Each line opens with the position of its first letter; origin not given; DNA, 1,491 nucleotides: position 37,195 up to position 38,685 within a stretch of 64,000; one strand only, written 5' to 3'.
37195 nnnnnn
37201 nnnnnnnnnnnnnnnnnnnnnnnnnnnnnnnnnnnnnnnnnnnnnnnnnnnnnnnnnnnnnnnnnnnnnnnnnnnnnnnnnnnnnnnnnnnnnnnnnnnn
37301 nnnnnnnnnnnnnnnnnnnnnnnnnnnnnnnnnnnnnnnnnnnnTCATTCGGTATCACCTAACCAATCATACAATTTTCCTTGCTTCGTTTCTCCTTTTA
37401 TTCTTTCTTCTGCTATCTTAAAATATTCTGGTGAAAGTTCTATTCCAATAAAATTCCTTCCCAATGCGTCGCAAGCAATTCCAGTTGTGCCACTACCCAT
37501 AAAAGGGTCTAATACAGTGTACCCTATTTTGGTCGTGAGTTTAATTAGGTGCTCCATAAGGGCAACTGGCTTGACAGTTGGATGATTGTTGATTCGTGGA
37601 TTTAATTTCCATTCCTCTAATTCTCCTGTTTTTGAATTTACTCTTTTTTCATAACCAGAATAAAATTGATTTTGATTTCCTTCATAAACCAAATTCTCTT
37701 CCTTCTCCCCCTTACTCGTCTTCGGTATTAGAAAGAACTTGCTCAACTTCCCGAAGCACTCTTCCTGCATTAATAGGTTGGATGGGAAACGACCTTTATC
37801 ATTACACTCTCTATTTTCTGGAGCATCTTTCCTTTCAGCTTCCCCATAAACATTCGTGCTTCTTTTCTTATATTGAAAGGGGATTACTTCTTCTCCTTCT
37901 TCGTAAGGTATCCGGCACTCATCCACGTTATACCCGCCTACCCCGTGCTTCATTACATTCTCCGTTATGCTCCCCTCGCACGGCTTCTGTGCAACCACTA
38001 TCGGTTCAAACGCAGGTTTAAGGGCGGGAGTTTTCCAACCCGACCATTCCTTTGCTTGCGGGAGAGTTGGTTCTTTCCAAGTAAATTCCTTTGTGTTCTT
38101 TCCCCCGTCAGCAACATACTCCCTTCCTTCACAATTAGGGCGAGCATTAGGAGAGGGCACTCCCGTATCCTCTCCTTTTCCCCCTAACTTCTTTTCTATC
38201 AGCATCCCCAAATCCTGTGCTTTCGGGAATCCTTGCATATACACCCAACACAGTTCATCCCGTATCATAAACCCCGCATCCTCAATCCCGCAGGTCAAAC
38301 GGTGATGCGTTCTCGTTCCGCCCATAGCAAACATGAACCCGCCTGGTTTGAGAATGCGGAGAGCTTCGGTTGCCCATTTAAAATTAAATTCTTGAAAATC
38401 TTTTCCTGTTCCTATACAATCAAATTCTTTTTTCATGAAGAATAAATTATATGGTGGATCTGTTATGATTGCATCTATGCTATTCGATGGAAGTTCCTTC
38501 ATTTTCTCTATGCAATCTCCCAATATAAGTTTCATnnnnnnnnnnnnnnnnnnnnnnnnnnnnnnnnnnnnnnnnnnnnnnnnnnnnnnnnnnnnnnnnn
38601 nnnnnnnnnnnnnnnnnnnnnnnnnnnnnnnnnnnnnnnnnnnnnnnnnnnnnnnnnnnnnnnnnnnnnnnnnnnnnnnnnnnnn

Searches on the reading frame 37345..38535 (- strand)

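Call 8: search_protein_families(library=pfam, proteins=[window:37345-38535:-], max_evalue=0.01)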
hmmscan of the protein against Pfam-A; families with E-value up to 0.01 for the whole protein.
window:37345-38535:- (396 aa): 4 families
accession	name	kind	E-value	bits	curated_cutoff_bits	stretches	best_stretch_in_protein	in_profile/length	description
PF01555.25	N6_N4_Mtase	-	1.5e-44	153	26.7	1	20-377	1-221/221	DNA methylase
PF01170.24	UPF0020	-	0.0016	18.6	22.3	0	12-30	112-132/197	RMKL-like, methyltransferase domain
PF13649.12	Methyltransf_25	-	0.0022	19.1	27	0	341-382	1-44/97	Methyltransferase domain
PF08241.18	Methyltransf_11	-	0.0066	17.5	21.2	0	347-383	4-42/95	Methyltransferase domain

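Call 83: search_protein_families(library=padloc, proteins=[window:37345-38535:-], max_evalue=0.001)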
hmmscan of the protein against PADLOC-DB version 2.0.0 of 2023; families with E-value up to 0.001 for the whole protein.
window:37345-38535:- (396 aa): 67 families (the best 25 are shown)
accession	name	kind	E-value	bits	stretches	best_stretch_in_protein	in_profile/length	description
PDLC03371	MTase_II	-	1.1e-52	177.1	2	303-384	178-257/260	Type II methyltransferase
PDLC03299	MTase_II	-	6.5e-39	132.2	2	313-381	191-259/296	Type II methyltransferase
PDLC03216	MTase_II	-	1.7e-33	114.1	2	317-383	193-259/364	Type II methyltransferase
PDLC03738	oMTase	-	3.9e-31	106.1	2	317-381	203-267/376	orphan methyltransferase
PDLC03241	MTase_II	-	2.9e-30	103.6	3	317-385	371-439/447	Type II methyltransferase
PDLC03353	MTase_II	-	3.5e-28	96.8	2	312-382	184-251/260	Type II methyltransferase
PDLC03387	MTase_II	-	1.1e-27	95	2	309-383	205-279/289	Type II methyltransferase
PDLC03350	MTase_II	-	1.7e-27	94.7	2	309-385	222-301/312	Type II methyltransferase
PDLC03228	MTase_II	-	3.2e-27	93.8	2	317-381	143-207/227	Type II methyltransferase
PDLC03279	MTase_II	-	4e-25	86.2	2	317-379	522-584/587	Type II methyltransferase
PDLC03320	MTase_II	-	7e-25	85.8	2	316-381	211-276/289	Type II methyltransferase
PDLC03238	MTase_II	-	2.1e-23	81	2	2-70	125-194/428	Type II methyltransferase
PDLC03251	MTase_II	-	6.6e-23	79.4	1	287-382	167-269/282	Type II methyltransferase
PDLC03265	MTase_II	-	3.8e-22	77.2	2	316-380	265-329/333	Type II methyltransferase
PDLC03260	MTase_II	-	2.3e-21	74.1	2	317-380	245-308/349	Type II methyltransferase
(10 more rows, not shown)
